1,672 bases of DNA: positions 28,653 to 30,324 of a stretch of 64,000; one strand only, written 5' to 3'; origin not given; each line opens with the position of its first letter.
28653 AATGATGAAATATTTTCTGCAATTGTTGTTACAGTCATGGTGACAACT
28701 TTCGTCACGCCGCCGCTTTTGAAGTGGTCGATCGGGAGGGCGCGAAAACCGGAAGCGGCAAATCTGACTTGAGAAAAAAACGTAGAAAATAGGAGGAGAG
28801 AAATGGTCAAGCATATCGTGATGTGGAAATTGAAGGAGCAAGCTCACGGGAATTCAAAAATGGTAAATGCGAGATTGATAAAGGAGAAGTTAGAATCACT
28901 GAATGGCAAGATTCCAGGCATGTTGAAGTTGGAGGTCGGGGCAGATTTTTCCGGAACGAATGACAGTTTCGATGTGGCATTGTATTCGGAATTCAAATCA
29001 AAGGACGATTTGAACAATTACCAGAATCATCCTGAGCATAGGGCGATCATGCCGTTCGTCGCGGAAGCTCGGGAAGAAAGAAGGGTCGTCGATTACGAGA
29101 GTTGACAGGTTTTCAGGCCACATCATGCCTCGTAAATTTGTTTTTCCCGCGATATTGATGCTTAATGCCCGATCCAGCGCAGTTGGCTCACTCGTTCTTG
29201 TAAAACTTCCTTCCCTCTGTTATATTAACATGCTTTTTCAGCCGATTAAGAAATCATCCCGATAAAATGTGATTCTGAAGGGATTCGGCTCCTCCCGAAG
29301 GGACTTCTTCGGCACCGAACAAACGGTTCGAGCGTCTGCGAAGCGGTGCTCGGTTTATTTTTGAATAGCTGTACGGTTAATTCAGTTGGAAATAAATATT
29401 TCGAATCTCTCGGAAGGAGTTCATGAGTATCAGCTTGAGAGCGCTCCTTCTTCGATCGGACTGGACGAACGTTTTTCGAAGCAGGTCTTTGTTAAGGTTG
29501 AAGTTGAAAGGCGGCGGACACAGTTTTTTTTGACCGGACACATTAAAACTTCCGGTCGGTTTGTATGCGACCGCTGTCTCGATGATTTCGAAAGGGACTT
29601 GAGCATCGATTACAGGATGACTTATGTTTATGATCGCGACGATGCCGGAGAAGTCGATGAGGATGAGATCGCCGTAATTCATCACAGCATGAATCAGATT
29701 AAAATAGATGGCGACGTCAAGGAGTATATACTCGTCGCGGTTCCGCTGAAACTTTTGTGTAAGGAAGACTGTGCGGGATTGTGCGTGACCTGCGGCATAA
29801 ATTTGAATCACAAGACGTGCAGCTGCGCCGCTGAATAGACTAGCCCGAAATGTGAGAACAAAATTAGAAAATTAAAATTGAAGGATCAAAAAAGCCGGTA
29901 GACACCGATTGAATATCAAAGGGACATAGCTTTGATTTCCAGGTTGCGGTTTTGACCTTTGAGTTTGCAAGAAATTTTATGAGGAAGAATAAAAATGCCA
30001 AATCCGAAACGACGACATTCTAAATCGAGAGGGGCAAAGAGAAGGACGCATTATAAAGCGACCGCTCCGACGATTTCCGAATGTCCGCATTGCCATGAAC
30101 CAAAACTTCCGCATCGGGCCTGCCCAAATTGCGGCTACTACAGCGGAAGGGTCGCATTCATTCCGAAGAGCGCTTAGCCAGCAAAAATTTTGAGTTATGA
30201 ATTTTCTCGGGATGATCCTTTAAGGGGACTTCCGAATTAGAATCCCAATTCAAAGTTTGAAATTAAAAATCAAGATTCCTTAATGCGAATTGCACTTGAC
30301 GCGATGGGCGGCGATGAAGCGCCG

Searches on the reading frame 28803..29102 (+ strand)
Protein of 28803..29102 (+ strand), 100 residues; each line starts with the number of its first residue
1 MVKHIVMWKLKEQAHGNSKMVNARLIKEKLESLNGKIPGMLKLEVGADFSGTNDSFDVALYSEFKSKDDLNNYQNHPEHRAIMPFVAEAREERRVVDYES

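Call 14: search_protein_families(library=pfam, proteins=[window:28803-29102:+], max_evalue=0.01)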
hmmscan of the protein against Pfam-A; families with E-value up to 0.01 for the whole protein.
window:28803-29102:+ (100 aa): 2 families
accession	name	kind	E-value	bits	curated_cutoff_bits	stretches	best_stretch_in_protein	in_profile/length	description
PF07876.18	Dabb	-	1.4e-28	99.9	25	1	2-99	1-95/96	Stress responsive A/B Barrel Domain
PF03992.22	ABM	-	0.0012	19.5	23.1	1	26-83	22-76/78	Antibiotic biosynthesis monooxygenase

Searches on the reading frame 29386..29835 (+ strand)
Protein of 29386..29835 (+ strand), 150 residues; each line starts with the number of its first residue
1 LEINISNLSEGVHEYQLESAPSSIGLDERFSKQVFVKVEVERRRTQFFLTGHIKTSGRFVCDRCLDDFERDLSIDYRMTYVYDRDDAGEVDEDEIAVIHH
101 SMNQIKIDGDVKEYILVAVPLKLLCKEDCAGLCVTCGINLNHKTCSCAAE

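Call 69: search_protein_families(library=pfam, proteins=[window:29386-29835:+], max_evalue=0.1)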
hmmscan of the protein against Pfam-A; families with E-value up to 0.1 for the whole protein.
window:29386-29835:+ (150 aa): 1 family
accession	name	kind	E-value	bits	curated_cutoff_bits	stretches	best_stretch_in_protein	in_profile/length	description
PF02620.22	YceD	-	1e-21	77.6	33.2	1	49-150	1-106/119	Large ribosomal RNA subunit accumulation protein YceD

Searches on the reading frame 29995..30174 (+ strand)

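Call 69: search_protein_families(library=pfam, proteins=[window:29995-30174:+], max_evalue=0.1)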
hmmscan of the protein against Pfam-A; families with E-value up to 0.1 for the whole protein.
window:29995-30174:+ (60 aa): 8 families
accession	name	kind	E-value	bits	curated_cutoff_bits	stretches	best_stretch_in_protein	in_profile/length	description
PF01783.29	Ribosomal_L32p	-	1e-23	83.7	21.3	1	3-53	2-52/56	Ribosomal L32p protein family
PF12773.13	DZR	-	0.0026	18.3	27.3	1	29-47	14-31/45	Double zinc ribbon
PF14952.11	zf-tcix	-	0.0032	17.4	31.2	1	41-55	11-25/42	Putative treble-clef, zinc-finger, Zn-binding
PF13597.11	NRDD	-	0.0032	16.6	26.2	1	16-47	497-528/562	Anaerobic ribonucleoside-triphosphate reductase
PF06906.16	DUF1272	-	0.019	15.5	25.3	1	30-47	32-48/57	Protein of unknown function (DUF1272)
PF12368.13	Rhodanese_C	-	0.022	15.5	26.9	1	17-46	11-43/66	Rhodanase C-terminal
PF21349.2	RUBY_RBDX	-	0.028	14.3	26.5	0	18-37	9-26/30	Rubrerythrin, rubredoxin-like domain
PF25287.1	zf-B_box_Trim66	-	0.071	13.3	27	0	29-46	4-21/35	Trim66, B-box zinc-binding domain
